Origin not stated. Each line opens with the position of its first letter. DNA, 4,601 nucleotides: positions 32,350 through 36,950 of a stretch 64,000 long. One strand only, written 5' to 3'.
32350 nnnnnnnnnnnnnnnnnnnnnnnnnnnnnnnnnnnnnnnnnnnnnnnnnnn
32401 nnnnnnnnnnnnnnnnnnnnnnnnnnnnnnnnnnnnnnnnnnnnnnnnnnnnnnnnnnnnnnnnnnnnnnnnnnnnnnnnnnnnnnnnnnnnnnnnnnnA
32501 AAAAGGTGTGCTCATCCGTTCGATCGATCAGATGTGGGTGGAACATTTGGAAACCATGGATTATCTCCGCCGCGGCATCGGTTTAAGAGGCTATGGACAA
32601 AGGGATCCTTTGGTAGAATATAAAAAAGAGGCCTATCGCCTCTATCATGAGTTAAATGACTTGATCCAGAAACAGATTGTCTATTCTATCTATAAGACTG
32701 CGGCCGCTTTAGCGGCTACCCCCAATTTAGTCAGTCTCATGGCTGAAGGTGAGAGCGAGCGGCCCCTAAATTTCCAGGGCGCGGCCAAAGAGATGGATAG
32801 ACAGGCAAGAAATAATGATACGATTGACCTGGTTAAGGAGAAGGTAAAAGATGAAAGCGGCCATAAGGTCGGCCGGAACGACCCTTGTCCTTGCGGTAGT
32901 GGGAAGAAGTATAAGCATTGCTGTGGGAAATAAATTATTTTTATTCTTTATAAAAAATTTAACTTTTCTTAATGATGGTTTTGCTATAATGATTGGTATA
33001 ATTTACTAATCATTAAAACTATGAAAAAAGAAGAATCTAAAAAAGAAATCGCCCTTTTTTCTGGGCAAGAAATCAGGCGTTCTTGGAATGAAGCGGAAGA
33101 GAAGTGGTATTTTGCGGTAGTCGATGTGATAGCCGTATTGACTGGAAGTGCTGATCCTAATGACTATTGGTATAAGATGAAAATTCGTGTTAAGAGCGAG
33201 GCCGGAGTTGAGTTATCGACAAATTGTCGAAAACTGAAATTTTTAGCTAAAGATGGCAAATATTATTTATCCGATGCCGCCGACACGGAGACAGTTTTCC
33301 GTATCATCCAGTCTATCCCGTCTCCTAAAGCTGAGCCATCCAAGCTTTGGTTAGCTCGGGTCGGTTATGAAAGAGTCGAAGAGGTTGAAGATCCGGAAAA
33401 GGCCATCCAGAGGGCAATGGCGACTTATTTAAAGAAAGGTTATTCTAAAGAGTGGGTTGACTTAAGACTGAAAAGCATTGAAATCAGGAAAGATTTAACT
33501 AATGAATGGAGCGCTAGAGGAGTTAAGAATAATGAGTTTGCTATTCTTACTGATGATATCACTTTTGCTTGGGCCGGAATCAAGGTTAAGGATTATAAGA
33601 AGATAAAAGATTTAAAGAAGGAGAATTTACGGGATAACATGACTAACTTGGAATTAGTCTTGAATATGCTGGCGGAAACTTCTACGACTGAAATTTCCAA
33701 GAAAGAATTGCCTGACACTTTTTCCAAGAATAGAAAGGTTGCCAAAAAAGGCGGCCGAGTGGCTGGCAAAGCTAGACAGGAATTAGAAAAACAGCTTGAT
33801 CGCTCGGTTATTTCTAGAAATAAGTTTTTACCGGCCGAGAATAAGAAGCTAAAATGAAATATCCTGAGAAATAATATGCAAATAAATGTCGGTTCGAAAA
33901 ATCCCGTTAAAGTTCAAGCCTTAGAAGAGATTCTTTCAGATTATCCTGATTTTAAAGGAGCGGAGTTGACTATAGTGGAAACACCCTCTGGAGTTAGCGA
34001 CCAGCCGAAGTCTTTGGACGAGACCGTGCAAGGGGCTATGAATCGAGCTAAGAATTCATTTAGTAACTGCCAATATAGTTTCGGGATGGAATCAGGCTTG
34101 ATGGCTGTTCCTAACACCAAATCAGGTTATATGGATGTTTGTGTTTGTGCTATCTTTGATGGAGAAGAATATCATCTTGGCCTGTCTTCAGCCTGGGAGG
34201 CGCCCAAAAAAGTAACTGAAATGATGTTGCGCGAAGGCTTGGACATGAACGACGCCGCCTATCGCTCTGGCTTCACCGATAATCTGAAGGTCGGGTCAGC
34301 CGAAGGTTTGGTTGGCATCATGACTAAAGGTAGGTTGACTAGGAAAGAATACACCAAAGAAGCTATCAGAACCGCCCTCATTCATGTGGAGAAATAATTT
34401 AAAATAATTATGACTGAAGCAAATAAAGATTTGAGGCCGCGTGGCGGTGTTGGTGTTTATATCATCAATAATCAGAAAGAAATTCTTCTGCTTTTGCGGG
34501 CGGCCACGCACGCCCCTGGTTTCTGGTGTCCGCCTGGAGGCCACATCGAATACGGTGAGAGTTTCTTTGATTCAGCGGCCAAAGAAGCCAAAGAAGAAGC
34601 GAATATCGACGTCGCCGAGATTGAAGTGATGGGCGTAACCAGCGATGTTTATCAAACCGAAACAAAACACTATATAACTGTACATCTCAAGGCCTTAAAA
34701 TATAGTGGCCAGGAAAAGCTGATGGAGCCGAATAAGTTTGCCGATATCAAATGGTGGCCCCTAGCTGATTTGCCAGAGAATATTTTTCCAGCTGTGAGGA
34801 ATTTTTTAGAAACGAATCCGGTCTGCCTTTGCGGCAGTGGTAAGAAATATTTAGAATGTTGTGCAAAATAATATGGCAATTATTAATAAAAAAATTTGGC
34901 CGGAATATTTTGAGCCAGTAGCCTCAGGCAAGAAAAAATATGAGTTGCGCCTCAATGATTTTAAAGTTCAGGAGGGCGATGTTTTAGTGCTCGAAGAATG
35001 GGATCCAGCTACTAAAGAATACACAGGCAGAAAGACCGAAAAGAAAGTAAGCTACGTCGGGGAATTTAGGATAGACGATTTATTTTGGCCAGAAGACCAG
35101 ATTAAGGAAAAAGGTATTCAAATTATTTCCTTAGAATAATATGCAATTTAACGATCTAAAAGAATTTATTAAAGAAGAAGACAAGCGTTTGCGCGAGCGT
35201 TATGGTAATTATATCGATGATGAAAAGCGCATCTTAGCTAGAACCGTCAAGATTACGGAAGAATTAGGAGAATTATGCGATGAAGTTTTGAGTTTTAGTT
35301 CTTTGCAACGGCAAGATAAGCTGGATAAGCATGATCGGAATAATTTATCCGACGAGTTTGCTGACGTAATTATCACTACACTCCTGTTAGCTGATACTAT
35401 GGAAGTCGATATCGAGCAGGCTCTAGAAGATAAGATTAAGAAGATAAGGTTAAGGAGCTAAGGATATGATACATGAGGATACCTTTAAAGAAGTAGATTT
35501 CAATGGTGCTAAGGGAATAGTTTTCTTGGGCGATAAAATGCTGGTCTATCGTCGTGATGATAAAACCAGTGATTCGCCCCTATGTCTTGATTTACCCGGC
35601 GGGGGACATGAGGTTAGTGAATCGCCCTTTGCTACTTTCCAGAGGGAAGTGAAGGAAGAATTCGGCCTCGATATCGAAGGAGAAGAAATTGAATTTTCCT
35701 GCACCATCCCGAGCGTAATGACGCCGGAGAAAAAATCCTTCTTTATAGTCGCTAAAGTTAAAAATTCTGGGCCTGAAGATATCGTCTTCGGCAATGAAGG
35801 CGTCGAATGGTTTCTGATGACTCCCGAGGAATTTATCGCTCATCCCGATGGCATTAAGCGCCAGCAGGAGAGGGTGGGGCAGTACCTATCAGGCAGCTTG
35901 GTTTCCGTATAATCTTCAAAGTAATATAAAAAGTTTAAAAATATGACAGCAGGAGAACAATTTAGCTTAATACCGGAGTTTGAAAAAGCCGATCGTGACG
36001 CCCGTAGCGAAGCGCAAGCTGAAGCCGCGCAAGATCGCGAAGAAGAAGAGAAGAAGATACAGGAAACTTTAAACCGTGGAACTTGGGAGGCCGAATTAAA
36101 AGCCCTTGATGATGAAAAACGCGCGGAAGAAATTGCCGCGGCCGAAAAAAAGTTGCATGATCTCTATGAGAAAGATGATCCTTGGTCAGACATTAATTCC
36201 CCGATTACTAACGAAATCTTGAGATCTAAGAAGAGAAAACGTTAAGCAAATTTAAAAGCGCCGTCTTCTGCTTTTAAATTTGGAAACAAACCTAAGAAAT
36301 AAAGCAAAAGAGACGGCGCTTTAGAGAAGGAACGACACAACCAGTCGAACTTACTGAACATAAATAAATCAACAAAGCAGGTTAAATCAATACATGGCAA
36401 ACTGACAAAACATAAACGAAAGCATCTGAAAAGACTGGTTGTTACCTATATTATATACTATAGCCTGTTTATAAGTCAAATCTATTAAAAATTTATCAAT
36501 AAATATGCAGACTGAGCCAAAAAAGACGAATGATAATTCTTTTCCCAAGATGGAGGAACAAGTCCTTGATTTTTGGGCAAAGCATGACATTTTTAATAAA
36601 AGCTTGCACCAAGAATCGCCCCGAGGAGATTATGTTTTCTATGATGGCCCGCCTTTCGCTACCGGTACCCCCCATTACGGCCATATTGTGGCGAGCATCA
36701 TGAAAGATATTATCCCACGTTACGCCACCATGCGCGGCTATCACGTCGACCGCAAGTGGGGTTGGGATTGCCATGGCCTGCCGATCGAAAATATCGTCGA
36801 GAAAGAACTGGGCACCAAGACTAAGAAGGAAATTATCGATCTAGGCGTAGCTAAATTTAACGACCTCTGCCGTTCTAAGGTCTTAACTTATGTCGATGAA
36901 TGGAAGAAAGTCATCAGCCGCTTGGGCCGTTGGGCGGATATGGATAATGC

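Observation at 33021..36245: Operon stacking four NTP-pyrophosphatase folds with an ASCH/PUA-like protein behind a Bro-N/DinD-like gene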

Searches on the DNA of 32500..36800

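Call 57: search_rna_families(source=window, start=32500, end=36800, threshold=evalue, max_evalue=1)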
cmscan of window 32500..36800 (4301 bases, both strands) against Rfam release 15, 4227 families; matches with E-value up to 1: 1.
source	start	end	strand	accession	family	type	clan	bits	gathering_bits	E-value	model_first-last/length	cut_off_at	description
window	34417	34561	+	RF02680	PreQ1-III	Cis-reg; riboswitch;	-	20.4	63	0.76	1-102/102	no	PreQ1-III (pre queuosine) riboswitch aptamer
